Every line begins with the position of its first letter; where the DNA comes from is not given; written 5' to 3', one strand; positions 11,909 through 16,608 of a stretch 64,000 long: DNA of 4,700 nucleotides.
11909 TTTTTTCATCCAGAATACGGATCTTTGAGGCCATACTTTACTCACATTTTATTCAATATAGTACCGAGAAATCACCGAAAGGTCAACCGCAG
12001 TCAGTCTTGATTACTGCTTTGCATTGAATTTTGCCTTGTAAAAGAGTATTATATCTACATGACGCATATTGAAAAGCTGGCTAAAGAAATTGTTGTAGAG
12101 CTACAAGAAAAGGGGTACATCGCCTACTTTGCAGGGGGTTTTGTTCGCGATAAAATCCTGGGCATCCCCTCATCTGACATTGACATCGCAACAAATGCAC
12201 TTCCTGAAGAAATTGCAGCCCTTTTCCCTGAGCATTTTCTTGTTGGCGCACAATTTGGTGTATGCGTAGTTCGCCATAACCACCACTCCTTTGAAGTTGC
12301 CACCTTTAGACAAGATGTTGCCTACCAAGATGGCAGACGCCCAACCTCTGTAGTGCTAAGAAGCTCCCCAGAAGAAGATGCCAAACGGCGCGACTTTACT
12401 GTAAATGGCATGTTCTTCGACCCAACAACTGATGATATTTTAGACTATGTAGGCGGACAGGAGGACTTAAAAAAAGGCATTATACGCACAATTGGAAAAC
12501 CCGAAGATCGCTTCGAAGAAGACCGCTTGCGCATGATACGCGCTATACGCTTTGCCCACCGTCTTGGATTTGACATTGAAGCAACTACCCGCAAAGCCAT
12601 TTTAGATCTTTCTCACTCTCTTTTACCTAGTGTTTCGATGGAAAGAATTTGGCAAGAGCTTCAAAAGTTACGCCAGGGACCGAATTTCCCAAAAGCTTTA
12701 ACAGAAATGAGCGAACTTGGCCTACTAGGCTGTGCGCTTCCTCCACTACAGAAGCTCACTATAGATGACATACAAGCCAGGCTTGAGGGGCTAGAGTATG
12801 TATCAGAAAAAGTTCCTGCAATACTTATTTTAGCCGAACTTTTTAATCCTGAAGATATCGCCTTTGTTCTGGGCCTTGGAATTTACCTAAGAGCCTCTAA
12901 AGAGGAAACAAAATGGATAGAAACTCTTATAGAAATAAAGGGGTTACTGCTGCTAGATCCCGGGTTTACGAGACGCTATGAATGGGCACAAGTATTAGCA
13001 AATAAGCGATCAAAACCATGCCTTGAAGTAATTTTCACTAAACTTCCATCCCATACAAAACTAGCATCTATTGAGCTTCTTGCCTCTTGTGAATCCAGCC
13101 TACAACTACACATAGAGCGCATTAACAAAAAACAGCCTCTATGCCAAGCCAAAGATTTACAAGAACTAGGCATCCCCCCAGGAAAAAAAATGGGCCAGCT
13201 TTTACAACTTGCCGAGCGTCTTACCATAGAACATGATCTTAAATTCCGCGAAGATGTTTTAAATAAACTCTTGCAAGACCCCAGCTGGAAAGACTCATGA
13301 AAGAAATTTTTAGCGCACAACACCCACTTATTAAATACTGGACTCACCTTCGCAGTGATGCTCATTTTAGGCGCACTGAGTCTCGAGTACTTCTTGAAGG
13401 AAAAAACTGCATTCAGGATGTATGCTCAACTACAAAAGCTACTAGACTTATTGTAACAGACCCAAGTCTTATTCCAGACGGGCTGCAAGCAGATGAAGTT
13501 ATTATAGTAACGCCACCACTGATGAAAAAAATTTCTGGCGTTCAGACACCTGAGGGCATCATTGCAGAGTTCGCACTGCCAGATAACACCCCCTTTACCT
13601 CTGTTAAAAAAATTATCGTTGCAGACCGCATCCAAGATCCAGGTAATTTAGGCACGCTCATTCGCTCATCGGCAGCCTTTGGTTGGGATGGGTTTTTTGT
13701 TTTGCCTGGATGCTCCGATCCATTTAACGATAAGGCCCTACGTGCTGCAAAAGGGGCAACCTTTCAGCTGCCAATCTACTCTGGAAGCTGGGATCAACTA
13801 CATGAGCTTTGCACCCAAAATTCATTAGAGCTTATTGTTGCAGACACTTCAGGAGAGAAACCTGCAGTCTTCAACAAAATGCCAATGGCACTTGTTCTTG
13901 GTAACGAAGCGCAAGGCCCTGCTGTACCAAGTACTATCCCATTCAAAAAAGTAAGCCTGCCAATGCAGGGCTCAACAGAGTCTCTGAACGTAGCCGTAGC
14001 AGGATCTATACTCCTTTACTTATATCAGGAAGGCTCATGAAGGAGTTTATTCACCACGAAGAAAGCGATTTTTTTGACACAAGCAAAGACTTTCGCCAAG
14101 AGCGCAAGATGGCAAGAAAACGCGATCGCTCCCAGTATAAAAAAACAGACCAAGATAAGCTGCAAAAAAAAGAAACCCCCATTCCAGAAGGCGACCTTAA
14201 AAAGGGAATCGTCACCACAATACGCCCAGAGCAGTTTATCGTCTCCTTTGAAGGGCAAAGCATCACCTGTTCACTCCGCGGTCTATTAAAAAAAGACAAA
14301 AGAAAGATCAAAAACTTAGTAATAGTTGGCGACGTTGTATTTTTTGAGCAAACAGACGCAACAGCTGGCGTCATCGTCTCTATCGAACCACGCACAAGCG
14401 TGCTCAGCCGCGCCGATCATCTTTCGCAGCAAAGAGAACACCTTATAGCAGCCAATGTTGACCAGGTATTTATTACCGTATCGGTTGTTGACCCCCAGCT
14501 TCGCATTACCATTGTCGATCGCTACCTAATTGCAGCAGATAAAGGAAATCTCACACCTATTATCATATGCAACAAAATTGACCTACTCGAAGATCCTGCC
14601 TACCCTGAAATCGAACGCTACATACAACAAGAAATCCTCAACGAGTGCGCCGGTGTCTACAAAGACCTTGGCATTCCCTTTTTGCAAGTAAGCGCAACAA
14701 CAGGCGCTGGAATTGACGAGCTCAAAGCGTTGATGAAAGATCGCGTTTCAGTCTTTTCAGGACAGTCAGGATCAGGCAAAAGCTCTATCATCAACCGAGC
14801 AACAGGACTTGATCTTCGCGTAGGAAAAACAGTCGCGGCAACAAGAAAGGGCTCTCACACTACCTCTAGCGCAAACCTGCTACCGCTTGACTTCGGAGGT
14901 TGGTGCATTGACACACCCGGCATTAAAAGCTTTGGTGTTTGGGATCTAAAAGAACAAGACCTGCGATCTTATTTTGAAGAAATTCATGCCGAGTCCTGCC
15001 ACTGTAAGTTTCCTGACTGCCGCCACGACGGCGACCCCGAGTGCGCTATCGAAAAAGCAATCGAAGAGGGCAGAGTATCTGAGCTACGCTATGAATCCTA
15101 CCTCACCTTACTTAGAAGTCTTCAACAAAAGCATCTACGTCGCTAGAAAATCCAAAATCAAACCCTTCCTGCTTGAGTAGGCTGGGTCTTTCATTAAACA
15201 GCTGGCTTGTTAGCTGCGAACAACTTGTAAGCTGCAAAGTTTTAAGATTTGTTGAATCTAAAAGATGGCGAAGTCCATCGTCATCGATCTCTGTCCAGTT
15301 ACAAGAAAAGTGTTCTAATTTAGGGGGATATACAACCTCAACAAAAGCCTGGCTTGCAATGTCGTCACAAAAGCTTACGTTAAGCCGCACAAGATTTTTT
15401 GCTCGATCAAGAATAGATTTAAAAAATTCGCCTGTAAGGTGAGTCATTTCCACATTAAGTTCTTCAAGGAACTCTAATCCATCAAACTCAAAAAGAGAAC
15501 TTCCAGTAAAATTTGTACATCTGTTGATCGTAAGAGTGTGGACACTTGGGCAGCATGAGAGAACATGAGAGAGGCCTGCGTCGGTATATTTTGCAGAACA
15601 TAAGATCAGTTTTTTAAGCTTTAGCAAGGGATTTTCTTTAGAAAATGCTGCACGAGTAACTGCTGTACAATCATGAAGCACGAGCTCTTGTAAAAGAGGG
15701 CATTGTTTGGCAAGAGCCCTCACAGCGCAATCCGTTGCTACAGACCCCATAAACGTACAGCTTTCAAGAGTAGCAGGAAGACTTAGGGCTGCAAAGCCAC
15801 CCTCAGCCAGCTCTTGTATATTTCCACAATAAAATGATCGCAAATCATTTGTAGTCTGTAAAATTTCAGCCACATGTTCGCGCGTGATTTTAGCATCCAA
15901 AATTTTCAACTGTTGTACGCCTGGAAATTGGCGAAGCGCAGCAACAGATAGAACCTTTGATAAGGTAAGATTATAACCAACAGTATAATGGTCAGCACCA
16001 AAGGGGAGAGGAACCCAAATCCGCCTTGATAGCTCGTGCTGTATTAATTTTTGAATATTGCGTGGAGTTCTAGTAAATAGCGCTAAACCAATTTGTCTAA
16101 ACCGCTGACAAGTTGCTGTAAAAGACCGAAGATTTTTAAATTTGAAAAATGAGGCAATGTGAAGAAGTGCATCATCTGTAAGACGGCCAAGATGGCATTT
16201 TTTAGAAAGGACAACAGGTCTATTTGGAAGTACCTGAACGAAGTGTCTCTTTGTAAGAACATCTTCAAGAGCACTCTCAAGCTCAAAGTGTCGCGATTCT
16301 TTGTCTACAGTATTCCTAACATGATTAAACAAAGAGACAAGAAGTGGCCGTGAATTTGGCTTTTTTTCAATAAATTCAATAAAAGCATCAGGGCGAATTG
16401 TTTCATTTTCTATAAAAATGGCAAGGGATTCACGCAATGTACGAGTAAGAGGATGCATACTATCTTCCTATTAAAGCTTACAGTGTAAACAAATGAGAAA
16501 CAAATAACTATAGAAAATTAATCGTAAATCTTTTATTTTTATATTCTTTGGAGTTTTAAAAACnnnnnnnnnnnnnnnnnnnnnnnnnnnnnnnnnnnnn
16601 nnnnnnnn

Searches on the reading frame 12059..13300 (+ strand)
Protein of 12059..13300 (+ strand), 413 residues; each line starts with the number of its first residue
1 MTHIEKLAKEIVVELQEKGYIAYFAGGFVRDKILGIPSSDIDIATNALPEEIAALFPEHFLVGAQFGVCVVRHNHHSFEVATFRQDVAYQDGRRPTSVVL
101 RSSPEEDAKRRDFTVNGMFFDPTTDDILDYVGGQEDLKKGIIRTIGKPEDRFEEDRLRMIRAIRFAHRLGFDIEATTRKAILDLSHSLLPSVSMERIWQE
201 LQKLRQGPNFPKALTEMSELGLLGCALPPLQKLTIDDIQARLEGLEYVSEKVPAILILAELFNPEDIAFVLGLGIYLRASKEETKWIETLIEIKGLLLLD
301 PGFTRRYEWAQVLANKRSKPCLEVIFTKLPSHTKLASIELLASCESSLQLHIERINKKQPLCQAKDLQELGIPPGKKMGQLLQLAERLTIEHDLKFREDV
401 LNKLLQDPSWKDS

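Call 46: search_protein_families(library=pfam, proteins=[window:12059-13300:+], max_evalue=0.00001)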
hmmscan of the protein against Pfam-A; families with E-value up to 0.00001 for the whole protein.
window:12059-13300:+ (413 aa): 2 families
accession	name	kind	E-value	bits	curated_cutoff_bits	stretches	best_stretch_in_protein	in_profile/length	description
PF01743.26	PolyA_pol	-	1.3e-36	126.2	23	1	22-143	1-126/126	Poly A polymerase head domain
PF12627.12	PolyA_pol_RNAbd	-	1.6e-11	44.2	22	1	170-230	1-60/64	Probable RNA and SrmB- binding site of polymerase A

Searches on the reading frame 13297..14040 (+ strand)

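Call 47: search_protein_families(library=pfam, proteins=[window:13297-14040:+], max_evalue=0.00001)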
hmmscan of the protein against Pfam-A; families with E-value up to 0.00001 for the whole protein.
window:13297-14040:+ (247 aa): 2 families
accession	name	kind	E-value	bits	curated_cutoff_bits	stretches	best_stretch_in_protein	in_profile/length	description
PF00588.24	SpoU_methylase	-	8.2e-29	101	29.7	1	106-241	3-142/142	SpoU rRNA Methylase family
PF22435.1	MRM3-like_sub_bind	-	8e-09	36.2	27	1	10-90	2-84/84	MRM3-like substrate binding domain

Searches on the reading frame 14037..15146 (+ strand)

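Call 47: search_protein_families(library=pfam, proteins=[window:14037-15146:+], max_evalue=0.00001)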
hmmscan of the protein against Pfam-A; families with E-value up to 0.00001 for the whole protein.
window:14037-15146:+ (369 aa): 3 families
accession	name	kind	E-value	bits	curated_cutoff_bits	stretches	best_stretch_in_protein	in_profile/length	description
PF03193.22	RsgA_GTPase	-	5.9e-46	156.9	30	1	116-302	1-174/174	RsgA GTPase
PF00009.33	GTP_EFTU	-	4.7e-06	26.8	26.5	0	163-233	113-182/188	Elongation factor Tu GTP binding domain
PF01926.29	MMR_HSR1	-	5.8e-06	26.8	21.9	0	239-315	3-72/113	50S ribosome-binding GTPase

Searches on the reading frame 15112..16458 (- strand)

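Call 47: search_protein_families(library=pfam, proteins=[window:15112-16458:-], max_evalue=0.00001)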
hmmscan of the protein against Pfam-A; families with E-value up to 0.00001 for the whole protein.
window:15112-16458:- (448 aa): 1 family
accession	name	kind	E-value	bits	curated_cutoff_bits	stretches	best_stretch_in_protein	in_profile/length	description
PF24758.1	LRR_At5g56370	-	2.3e-08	34.4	27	0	251-316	34-98/227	FBD-associated F-box protein At5g56370, LRR repeats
